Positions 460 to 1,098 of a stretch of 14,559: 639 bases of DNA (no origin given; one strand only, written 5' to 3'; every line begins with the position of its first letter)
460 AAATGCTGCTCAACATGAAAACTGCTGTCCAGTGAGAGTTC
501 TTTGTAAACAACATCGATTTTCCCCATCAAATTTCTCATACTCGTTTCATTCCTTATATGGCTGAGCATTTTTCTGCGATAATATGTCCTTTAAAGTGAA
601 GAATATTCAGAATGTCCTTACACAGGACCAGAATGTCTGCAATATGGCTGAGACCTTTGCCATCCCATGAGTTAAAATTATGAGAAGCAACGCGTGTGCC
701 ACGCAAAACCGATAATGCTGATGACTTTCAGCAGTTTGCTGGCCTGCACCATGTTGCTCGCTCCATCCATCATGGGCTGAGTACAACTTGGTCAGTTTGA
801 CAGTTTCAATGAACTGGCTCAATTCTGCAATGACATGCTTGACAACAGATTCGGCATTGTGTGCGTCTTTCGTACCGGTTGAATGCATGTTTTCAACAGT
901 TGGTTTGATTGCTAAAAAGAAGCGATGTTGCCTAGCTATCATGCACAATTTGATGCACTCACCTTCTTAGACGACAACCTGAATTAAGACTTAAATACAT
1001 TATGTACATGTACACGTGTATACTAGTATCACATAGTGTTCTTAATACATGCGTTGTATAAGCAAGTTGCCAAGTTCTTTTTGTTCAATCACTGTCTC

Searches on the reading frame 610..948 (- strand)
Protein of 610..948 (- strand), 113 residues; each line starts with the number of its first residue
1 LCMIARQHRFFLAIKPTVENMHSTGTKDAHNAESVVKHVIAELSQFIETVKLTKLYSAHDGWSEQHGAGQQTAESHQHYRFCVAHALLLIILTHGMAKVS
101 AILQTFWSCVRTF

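Call 17: search_protein_families(library=pfam, proteins=[window:610-948:-], max_evalue=1)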
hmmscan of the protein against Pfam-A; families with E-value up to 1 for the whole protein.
seq(113 aa): 1 family
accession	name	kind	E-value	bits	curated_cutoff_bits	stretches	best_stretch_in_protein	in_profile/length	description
PF19330.4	DNER_C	-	0.14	12.8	27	1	81-102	14-35/105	Delta and Notch-like EGF-related receptor C-terminus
